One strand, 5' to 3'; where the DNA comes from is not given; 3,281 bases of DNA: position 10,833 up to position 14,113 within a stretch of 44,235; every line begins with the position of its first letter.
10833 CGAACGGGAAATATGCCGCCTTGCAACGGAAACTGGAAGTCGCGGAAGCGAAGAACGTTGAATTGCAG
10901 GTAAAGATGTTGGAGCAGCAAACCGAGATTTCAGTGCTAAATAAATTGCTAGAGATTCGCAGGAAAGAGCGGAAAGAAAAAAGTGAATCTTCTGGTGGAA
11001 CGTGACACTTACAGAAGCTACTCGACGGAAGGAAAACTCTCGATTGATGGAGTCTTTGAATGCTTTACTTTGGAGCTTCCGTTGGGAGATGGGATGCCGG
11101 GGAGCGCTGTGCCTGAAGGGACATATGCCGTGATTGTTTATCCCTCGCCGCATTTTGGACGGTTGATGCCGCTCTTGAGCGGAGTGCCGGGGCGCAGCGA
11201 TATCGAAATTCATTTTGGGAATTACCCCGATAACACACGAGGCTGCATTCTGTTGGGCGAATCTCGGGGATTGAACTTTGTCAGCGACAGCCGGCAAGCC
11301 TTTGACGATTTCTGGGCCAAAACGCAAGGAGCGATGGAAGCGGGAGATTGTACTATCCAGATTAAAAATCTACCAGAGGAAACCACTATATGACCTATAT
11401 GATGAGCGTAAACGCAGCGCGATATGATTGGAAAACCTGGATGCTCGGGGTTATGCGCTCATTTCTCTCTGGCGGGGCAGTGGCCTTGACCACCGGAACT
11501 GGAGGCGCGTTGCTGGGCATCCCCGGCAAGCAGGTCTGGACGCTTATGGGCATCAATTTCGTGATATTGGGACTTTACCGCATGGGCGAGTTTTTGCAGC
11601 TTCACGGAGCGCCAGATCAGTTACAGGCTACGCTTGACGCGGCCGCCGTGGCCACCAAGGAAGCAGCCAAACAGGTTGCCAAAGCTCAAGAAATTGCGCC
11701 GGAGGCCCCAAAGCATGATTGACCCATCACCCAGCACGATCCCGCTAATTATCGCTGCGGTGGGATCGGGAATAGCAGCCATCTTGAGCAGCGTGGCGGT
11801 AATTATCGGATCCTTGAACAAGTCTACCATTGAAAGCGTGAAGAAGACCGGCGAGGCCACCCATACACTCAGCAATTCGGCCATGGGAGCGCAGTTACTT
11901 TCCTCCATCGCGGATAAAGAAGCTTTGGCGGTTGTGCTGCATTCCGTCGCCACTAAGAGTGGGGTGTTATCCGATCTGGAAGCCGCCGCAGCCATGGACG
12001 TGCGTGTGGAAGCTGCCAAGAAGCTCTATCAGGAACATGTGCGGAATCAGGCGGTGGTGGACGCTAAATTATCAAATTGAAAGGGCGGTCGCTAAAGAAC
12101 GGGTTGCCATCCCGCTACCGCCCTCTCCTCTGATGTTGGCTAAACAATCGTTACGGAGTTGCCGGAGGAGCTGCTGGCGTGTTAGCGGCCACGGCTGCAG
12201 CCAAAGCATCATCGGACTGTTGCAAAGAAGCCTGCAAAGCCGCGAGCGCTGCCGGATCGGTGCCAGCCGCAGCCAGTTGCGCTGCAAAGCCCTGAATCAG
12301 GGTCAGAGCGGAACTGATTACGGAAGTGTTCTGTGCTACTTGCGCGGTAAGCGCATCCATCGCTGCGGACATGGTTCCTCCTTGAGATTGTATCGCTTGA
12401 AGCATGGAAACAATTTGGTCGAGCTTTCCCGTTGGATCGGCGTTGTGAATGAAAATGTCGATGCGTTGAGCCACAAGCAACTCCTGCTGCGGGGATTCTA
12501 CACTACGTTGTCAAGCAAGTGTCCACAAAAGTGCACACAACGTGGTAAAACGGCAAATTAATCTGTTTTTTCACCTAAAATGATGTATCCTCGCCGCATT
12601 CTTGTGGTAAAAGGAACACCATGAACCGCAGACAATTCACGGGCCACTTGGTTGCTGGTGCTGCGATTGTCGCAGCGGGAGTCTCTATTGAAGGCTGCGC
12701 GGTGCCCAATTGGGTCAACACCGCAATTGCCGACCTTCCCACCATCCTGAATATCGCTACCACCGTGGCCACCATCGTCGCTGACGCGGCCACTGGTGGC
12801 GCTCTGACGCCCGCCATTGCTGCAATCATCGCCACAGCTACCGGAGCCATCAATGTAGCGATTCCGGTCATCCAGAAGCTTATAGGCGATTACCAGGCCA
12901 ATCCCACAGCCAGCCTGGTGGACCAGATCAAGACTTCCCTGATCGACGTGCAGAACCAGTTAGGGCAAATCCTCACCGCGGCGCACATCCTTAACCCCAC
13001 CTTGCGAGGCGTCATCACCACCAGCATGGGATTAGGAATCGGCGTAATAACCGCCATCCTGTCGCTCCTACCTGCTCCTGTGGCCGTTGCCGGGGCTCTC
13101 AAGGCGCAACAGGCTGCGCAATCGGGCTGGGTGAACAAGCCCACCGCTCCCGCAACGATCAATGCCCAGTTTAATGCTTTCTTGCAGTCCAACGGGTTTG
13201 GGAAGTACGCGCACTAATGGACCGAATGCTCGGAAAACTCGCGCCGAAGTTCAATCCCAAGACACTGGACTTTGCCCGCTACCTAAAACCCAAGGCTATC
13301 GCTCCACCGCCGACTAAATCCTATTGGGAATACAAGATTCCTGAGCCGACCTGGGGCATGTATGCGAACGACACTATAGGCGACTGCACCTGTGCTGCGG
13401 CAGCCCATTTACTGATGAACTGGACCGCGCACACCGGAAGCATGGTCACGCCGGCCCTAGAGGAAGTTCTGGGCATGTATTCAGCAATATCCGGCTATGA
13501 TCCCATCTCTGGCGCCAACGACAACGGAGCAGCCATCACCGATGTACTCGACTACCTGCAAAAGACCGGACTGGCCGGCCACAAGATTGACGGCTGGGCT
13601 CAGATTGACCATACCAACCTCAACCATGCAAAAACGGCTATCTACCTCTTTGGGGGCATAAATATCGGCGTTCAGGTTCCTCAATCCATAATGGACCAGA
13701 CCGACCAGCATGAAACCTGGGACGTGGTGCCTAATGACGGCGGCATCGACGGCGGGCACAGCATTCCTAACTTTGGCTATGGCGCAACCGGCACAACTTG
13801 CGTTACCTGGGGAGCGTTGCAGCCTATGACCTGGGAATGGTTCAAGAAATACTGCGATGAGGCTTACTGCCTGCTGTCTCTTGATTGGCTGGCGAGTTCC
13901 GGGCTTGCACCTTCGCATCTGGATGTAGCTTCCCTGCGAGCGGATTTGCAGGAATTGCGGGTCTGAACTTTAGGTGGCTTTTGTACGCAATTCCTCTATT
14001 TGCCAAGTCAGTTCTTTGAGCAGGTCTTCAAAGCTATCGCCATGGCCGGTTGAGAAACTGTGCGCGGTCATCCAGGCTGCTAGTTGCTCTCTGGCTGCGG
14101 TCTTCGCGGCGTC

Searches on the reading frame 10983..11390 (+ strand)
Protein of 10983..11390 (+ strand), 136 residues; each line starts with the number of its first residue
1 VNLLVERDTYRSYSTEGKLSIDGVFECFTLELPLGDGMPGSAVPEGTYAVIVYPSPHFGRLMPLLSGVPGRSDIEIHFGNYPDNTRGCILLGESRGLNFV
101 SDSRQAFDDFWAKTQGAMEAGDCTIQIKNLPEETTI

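Call 56: search_protein_families(library=phrogs, proteins=[window:10983-11390:+], max_evalue=0.01)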
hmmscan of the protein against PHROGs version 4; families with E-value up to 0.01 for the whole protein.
window:10983-11390:+ (136 aa): 1 family
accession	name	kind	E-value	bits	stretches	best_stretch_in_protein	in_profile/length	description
phrog_1501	-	unknown function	3.4e-21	76.6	1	6-117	13-145/159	-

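Call 57: search_protein_families(library=pfam, proteins=[window:10983-11390:+], max_evalue=0.01)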
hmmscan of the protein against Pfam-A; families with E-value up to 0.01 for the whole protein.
window:10983-11390:+ (136 aa): 1 family
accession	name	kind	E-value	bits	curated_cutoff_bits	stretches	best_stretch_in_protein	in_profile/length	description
PF18925.5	DUF5675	-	2.9e-29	101.7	26.7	1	5-114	2-112/114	Family of unknown function (DUF5675)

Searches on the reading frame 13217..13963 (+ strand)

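Call 56: search_protein_families(library=phrogs, proteins=[window:13217-13963:+], max_evalue=0.01)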
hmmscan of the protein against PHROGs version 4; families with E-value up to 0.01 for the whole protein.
window:13217-13963:+ (249 aa): 1 family
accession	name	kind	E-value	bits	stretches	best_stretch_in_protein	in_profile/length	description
phrog_19005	-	unknown function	9.2e-33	114.3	1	42-246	40-254/260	-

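Call 57: search_protein_families(library=pfam, proteins=[window:13217-13963:+], max_evalue=0.01)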
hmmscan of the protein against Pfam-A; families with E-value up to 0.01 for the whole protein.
window:13217-13963:+ (249 aa): 0 families
